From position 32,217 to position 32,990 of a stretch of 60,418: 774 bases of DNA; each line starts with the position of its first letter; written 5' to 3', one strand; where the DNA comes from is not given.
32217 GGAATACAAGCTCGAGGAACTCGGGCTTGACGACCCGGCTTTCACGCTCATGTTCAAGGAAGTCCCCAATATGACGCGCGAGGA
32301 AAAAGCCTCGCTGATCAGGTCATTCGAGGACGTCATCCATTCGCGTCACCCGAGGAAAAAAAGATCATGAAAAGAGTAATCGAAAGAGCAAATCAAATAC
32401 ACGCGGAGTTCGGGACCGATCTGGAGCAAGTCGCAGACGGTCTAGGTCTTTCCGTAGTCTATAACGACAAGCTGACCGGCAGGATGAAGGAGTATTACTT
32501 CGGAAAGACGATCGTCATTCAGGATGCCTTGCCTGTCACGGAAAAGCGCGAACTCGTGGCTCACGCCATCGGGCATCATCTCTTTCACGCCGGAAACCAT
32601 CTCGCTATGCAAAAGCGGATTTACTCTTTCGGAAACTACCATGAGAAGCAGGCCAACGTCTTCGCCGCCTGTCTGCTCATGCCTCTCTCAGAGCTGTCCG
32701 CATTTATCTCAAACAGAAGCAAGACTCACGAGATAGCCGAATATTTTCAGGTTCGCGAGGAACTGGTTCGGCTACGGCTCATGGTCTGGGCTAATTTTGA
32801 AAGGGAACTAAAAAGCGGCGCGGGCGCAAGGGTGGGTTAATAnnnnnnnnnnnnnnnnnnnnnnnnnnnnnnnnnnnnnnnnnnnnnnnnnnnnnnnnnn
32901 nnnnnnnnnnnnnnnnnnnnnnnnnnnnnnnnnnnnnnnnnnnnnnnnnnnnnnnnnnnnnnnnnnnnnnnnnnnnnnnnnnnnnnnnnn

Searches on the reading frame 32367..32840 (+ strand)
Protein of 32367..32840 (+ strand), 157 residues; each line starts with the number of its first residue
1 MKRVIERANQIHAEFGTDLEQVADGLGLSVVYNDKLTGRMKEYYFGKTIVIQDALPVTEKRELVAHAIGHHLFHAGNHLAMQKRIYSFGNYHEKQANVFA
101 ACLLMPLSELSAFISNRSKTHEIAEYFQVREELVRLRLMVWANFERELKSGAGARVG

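Call 68: search_protein_families(library=pfam, proteins=[window:32367-32840:+], max_evalue=0.001)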
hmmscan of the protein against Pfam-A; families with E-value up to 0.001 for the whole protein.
window:32367-32840:+ (157 aa): 1 family
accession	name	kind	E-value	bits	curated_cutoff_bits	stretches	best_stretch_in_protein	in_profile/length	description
PF06114.19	Peptidase_M78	-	4.2e-18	65.8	22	1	24-139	2-123/123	IrrE N-terminal-like domain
